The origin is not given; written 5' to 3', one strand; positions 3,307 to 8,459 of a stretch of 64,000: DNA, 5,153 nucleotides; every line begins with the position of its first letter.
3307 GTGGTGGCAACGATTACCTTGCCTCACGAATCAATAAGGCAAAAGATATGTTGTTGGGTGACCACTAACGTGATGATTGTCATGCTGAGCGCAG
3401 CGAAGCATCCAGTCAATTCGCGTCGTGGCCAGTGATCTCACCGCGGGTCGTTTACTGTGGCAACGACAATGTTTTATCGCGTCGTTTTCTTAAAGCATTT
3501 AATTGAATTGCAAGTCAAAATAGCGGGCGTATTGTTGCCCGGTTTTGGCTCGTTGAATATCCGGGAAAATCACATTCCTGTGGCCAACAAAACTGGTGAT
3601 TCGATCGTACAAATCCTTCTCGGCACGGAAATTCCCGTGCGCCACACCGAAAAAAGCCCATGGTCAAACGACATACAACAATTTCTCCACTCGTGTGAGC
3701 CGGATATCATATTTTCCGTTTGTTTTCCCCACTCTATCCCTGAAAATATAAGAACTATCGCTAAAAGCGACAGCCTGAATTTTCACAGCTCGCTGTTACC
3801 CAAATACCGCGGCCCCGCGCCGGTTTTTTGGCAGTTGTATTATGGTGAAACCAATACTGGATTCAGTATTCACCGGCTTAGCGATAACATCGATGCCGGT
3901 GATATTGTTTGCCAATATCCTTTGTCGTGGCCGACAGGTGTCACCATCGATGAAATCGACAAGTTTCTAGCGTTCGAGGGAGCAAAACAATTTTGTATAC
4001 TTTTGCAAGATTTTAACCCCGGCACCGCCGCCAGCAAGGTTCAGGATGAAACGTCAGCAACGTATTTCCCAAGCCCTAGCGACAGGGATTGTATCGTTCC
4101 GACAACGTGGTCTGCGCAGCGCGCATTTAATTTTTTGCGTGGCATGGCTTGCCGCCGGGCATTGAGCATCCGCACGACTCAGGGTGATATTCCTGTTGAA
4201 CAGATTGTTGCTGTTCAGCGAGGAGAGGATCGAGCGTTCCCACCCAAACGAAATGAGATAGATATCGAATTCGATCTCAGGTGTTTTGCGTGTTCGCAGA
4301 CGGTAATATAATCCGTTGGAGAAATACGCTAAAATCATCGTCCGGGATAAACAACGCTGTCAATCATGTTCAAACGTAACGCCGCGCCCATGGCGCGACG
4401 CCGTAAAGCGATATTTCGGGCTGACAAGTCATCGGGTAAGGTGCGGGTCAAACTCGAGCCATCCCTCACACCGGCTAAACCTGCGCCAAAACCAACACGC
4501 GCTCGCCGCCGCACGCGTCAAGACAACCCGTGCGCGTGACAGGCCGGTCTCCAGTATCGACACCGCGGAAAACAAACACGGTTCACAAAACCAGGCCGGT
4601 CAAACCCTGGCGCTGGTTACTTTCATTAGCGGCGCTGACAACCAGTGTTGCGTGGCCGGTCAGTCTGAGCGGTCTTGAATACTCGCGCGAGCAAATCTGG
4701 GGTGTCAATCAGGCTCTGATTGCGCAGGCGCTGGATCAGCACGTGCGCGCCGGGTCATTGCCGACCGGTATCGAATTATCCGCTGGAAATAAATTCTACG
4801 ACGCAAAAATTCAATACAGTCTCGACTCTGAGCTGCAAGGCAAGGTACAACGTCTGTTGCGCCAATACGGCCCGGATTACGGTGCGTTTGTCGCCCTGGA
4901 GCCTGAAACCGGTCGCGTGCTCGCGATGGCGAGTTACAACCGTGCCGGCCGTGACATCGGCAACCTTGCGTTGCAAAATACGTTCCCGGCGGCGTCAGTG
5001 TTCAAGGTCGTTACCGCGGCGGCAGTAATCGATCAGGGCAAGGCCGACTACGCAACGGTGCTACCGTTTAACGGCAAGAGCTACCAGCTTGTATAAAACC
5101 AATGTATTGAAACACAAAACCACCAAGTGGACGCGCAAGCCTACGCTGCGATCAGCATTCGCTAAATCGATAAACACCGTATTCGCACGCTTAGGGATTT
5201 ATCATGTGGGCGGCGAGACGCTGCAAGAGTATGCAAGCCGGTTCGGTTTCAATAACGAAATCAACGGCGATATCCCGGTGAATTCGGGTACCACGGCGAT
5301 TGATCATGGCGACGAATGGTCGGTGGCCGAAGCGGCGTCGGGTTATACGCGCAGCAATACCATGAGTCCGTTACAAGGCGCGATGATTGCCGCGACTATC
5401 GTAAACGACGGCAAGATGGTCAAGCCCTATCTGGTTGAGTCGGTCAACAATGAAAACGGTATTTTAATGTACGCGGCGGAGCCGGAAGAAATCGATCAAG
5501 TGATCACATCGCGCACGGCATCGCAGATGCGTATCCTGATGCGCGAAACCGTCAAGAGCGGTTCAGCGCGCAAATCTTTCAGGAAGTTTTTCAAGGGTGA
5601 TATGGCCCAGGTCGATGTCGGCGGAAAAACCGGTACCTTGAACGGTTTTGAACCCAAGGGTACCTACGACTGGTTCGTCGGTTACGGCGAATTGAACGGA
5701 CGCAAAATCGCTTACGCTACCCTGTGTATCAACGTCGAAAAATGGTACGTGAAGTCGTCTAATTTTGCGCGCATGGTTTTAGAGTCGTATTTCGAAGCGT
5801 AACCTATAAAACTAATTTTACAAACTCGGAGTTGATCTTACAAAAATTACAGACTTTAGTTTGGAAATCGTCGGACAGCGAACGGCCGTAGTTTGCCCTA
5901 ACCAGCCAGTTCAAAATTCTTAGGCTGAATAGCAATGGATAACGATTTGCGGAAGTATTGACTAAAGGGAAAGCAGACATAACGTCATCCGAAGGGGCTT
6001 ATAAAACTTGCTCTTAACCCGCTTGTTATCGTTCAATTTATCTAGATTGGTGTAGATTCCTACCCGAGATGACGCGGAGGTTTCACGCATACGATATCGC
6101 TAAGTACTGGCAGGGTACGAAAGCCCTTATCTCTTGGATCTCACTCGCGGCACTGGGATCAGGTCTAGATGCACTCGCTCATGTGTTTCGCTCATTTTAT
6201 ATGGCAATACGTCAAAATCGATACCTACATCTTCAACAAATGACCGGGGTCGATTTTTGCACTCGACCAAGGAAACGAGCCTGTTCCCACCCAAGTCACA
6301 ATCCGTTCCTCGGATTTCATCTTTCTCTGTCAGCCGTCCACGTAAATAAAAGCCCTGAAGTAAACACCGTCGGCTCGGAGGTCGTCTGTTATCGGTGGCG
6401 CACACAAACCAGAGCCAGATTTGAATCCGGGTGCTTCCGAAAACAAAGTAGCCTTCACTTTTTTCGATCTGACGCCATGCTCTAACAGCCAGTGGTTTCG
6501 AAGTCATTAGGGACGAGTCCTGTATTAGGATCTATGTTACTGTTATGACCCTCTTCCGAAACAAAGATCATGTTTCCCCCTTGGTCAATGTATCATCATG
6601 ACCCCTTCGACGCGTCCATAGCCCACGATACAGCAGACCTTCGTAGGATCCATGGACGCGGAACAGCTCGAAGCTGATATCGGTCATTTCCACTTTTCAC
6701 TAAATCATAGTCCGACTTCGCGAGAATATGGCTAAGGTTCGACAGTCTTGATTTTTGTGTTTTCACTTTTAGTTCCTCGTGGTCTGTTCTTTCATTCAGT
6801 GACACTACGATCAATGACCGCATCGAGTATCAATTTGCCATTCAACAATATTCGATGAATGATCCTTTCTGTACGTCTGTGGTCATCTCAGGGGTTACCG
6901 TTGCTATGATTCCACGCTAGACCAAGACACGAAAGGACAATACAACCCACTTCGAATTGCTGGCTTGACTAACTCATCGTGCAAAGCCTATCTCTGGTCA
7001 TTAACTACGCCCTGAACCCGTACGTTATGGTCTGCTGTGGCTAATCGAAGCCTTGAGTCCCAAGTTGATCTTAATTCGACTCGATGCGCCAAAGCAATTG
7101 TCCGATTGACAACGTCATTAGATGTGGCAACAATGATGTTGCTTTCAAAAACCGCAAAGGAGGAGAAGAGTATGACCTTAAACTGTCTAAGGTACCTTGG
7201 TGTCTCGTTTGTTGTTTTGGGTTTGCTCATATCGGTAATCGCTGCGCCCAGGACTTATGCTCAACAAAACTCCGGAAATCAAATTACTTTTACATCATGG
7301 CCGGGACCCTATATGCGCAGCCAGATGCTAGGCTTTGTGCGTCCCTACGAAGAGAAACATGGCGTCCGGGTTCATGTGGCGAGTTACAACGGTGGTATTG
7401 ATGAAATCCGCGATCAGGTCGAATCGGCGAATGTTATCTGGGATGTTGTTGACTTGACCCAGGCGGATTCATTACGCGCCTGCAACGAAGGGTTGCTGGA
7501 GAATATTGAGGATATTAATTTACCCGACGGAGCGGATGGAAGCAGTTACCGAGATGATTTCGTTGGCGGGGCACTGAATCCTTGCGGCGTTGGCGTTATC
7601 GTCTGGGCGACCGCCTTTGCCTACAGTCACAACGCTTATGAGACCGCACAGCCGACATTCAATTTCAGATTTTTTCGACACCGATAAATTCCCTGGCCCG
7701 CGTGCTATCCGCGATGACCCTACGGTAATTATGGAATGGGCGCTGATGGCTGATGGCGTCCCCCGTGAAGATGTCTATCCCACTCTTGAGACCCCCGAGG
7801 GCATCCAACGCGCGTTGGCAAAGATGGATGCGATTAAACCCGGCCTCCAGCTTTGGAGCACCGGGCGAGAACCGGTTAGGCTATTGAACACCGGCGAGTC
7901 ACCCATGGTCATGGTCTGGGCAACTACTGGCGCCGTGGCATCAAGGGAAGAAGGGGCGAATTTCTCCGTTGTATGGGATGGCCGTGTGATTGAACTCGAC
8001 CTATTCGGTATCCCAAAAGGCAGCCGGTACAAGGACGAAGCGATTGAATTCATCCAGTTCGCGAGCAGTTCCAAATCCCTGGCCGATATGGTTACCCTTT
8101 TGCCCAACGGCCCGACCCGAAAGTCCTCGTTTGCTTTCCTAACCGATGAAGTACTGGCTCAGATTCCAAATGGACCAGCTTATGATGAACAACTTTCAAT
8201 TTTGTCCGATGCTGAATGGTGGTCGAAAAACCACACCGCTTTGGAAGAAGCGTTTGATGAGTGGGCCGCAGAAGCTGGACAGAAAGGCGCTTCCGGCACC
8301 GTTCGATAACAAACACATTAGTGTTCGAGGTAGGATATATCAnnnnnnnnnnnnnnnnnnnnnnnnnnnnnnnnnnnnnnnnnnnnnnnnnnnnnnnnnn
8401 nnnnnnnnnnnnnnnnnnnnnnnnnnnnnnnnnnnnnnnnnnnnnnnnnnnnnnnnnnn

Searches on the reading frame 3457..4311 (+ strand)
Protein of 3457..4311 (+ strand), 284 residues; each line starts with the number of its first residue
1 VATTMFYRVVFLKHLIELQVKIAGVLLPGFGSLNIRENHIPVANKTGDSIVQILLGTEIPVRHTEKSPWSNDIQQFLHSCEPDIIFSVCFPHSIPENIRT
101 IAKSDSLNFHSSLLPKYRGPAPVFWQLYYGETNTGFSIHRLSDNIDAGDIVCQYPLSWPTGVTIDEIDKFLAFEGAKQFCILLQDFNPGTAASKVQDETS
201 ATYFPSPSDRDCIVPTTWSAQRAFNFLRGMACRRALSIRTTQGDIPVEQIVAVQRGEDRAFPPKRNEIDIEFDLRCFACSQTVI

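Call 47: search_protein_families(library=ncbifam, proteins=[window:3457-4311:+], max_evalue=0.00001)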
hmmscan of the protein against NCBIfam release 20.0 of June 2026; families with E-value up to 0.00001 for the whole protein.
window:3457-4311:+ (284 aa): 4 families
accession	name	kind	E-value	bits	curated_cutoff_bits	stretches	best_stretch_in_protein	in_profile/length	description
NF005414.0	PRK06988.1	equivalog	3.5e-27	95.2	316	1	56-231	53-227/311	formyltransferase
TIGR00460.1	fmt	equivalog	1.6e-26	93.2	201.5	1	57-247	56-245/315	methionyl-tRNA formyltransferase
NF005998.1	PRK08125.1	equivalog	1.7e-24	86.2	777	1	44-230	39-224/649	bifunctional UDP-4-amino-4-deoxy-L-arabinose formyltransferase/UDP-glucuronic acid oxidase ArnA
TIGR00639.1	PurN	equivalog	3.2e-10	39.9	150.1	1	62-157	60-155/192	phosphoribosylglycinamide formyltransferase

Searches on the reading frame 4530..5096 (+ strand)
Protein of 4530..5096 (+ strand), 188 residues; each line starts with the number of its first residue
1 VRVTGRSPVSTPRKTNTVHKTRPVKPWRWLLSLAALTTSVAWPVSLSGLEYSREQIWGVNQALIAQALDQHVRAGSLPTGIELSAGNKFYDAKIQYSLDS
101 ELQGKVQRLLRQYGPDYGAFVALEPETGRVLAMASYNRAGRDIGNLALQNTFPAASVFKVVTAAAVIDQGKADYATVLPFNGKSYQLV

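Call 48: search_protein_families(library=pfam, proteins=[window:4530-5096:+], max_evalue=0.001)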
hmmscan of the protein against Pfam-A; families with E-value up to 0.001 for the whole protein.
window:4530-5096:+ (188 aa): 1 family
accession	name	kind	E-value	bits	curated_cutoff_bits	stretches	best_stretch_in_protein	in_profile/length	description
PF00905.27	Transpeptidase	-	7.2e-11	42.3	22.1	1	118-185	1-73/299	Penicillin binding protein transpeptidase domain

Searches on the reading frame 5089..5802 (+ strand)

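Call 47: search_protein_families(library=ncbifam, proteins=[window:5089-5802:+], max_evalue=0.00001)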
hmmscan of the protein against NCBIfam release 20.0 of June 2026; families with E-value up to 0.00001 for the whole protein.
window:5089-5802:+ (237 aa): 9 families
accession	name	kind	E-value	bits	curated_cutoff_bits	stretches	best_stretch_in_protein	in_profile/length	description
TIGR02074.1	PBP_1a_fam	subfamily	5.6e-20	71.6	508.75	1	11-200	339-495/535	PBP1A family penicillin-binding protein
TIGR03423.1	pbp2_mrdA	equivalog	7.9e-20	70.9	455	1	20-236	357-592/593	penicillin-binding protein 2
TIGR02214.1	spoVD_pbp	equivalog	4.3e-19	68.3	688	1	22-194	339-504/636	stage V sporulation protein D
NF051885.1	tranpepglycosPbpC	equivalog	1.3e-15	57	900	1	18-199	407-555/632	multimodular transpeptidase-transglycosylase PbpC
TIGR02071.1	PBP_1b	equivalog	6.1e-09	34.6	717.75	1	89-200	545-646/729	penicillin-binding protein 1B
NF038274.1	strep_PBP1B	exception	6.2e-09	34.7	1225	1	102-185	529-613/745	penicillin-binding protein PBP1B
NF038276.1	strep_PBP2A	exception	9.1e-07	27.5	1100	1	89-199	492-596/716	penicillin-binding protein PBP2A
NF038278.1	strep_PBP2B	exception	1.1e-06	27.5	975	1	50-212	481-651/678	penicillin-binding protein PBP2B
NF051842.1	PBP4_5_Efaec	equivalog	5.1e-06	25.1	700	1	18-160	463-594/668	penicillin-binding protein PBP4(5)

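Call 48: search_protein_families(library=pfam, proteins=[window:5089-5802:+], max_evalue=0.001)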
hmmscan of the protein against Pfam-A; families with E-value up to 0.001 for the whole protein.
window:5089-5802:+ (237 aa): 1 family
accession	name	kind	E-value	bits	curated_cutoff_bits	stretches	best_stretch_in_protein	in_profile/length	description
PF00905.27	Transpeptidase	-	2.3e-32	112.9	22.1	1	11-215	79-280/299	Penicillin binding protein transpeptidase domain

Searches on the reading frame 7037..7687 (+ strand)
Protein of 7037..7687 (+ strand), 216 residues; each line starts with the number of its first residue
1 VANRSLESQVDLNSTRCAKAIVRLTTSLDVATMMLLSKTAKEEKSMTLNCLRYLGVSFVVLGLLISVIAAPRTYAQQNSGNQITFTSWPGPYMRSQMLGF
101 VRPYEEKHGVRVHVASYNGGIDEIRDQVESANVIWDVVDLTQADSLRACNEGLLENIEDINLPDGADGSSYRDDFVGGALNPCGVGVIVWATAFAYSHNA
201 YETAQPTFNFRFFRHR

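Call 48: search_protein_families(library=pfam, proteins=[window:7037-7687:+], max_evalue=0.001)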
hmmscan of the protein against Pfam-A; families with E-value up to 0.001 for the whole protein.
window:7037-7687:+ (216 aa): 1 family
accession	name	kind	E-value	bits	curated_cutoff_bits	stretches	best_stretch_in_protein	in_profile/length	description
PF13416.11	SBP_bac_8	-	4.7e-06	27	27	1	101-194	3-104/279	Bacterial extracellular solute-binding protein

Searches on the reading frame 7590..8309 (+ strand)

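Call 47: search_protein_families(library=ncbifam, proteins=[window:7590-8309:+], max_evalue=0.00001)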
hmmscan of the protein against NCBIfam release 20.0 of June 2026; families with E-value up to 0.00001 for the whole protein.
window:7590-8309:+ (239 aa): 0 families

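Call 48: search_protein_families(library=pfam, proteins=[window:7590-8309:+], max_evalue=0.001)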
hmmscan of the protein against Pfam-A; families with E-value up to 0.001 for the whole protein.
window:7590-8309:+ (239 aa): 2 families
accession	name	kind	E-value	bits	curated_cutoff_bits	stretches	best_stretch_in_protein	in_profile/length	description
PF13416.11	SBP_bac_8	-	6.8e-23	82.3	27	1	24-185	111-268/279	Bacterial extracellular solute-binding protein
PF01547.30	SBP_bac_1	-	8.8e-06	26.4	26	1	80-162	206-304/307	Bacterial extracellular solute-binding protein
